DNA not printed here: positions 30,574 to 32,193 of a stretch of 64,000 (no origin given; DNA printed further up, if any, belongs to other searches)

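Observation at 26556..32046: Signalling cassette: hybrid HK (HAMP-PAS-GAF-HisKA-HATPase-REC-REC), degenerate receiver, Ser/Thr kinase fused to a receiver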

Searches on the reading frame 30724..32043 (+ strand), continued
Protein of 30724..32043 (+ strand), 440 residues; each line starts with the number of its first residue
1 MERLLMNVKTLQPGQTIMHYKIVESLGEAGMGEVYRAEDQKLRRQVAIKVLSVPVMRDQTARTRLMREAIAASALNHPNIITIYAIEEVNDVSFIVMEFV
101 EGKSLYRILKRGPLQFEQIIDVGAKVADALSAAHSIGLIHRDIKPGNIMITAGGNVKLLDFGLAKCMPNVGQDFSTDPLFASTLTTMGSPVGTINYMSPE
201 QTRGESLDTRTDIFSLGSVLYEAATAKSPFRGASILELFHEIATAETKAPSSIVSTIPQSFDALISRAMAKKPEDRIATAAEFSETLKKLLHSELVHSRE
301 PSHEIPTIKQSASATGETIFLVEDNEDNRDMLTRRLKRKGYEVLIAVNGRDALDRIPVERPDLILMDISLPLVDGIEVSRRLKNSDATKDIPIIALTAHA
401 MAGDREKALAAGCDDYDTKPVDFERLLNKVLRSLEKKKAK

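Call 67: list_cluster_members(proteins=[P0001, P0121, P0009, P0122, P0010])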
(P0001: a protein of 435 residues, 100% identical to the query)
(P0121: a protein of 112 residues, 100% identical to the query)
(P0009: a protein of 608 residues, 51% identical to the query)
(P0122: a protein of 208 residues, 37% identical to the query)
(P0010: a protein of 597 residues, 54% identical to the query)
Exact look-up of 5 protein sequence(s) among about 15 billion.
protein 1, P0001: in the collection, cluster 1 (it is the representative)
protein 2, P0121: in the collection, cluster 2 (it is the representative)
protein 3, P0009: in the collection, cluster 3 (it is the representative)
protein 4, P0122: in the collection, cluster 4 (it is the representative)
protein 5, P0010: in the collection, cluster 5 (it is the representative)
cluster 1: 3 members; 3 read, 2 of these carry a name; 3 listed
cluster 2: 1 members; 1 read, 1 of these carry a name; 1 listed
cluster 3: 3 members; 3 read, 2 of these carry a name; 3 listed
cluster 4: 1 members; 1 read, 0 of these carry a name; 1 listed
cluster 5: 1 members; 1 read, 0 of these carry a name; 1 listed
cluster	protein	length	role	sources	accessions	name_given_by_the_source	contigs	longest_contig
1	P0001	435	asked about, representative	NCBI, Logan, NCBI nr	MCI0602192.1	protein kinase [bacterium]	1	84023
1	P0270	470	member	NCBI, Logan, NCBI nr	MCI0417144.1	protein kinase [bacterium]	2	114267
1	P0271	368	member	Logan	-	-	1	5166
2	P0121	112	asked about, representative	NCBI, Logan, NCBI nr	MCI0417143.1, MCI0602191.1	hypothetical protein L0222_30605 [bacterium] | hypothetical protein [bacterium]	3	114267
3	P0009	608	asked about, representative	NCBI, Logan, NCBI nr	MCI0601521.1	response regulator [bacterium]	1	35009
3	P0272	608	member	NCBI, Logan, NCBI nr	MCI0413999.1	response regulator [bacterium]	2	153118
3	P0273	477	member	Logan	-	-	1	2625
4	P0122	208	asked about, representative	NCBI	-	-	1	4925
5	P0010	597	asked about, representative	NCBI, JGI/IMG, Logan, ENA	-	-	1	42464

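Call 68: predict_structure(alignment_id=A3)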
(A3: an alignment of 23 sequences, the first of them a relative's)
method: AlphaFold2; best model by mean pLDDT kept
length: 603 residues; sequences in the alignment: 23
mean_pLDDT: 83.0   pTM: 0.53
mean pLDDT of the five models: 83.0, 82.5, 82.0, 81.7, 81.3
residues with pLDDT >= 90: 302; 70-90: 195; 50-70: 55; < 50: 51
segments of 3 or more residues with pLDDT < 50: 1-6, 320-326, 331-333, 335-338, 451-478
pLDDT, mean of each block of 10 residues (from residue 1): 51 94 91 89 87 91 91 92 94 92 94 89 84 73 71 64 88 84 89 92 70 72 83 86 87 93 95 96 83 90 89 54 48 48 82 82 95 95 87 94 95 97 93 96 82 39 32 45 93 90 94 92 95 84 94 95 75 89 86 92 71
secondary structure, 60 per line:
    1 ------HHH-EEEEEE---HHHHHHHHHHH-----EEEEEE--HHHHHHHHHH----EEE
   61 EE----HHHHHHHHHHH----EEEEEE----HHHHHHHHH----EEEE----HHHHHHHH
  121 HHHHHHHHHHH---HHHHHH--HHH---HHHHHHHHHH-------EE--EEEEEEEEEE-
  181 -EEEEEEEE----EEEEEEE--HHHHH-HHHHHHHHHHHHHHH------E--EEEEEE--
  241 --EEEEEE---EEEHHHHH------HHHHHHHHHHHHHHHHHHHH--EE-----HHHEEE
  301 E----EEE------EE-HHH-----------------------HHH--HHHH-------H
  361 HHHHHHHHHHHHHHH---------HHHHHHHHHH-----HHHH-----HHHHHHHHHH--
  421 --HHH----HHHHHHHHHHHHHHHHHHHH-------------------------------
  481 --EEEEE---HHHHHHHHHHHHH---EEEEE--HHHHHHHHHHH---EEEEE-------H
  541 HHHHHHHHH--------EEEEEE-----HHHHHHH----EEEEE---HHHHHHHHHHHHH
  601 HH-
elements in order: E11-16 H20-30 E36-41 H44-53 E58-62 H67-77 E82-87 H92-100 E105-108 H113-131 H135-140 H149-158 E170-179 E182-189 E194-200 H203-207 H209-223 E233-238 E243-248 E252-254 H255-259 H266-285 E298-301 E306-308 H349-352 H360-375 H385-394 H400-403 H409-418 H430-449 E483-487 H491-503 E507-511 H514-524 E528-532 H540-549 E558-563 H569-575 E580-584 H588-602

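Call 74: find_encoding_contigs(protein=P0272, flank=10000, max_places=2)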
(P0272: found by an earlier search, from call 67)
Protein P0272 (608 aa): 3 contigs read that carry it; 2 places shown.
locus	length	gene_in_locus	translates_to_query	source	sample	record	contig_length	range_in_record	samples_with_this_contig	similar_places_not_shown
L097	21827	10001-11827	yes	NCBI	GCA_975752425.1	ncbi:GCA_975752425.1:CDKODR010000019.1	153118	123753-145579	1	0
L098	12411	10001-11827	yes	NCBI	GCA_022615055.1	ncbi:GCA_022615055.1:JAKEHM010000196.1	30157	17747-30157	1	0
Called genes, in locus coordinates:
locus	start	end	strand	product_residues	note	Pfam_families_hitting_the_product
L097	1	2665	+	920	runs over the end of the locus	PF00246:Peptidase_M14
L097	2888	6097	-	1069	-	PF00930:DPPIV_N (faint), PF26549:Tricorn_N, PF26550:Tricorn_2nd, PF07676:PD40, PF26549:Tricorn_N, PF26550:Tricorn_2nd (weak), PF01979:Amidohydro_1, PF07969:Amidohydro_3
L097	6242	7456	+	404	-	PF16491:Peptidase_M48_N, PF01435:Peptidase_M48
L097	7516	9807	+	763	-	PF00069:Pkinase, PF01636:APH (faint), PF03109:ABC1, PF07714:PK_Tyr_Ser-Thr, PF17680:FlgO (faint), PF13429:TPR_15 (faint), PF13424:TPR_12 (faint), PF13414:TPR_11 (weak), +11 more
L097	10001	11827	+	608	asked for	PF00072:Response_reg, PF00069:Pkinase, PF01636:APH (faint), PF07714:PK_Tyr_Ser-Thr, PF03109:ABC1 (weak), PF00072:Response_reg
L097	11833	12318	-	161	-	PF13717:Zn_ribbon_4 (faint), PF16697:Yop-YscD_cpl, PF00498:FHA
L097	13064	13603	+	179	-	PF04542:Sigma70_r2, PF22029:PhyR_sigma2 (faint), PF08281:Sigma70_r4_2, PF04545:Sigma70_r4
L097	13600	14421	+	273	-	PF13490:zf-HC2 (faint)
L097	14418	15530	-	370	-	PF10282:Lactonase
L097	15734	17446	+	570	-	PF00128:Alpha-amylase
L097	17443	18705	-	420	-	PF00534:Glycos_transf_1 (weak)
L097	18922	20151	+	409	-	PF13439:Glyco_transf_4, PF20706:GT4-conflict, PF00534:Glycos_transf_1, PF13692:Glyco_trans_1_4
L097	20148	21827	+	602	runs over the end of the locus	PF00582:Usp (weak), PF00535:Glycos_transf_2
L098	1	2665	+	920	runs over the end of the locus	PF00246:Peptidase_M14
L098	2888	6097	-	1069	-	PF00930:DPPIV_N (faint), PF26549:Tricorn_N, PF26550:Tricorn_2nd, PF07676:PD40, PF26549:Tricorn_N, PF26550:Tricorn_2nd (weak), PF01979:Amidohydro_1, PF07969:Amidohydro_3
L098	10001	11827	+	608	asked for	PF00072:Response_reg, PF00069:Pkinase, PF01636:APH (faint), PF07714:PK_Tyr_Ser-Thr, PF03109:ABC1 (weak), PF00072:Response_reg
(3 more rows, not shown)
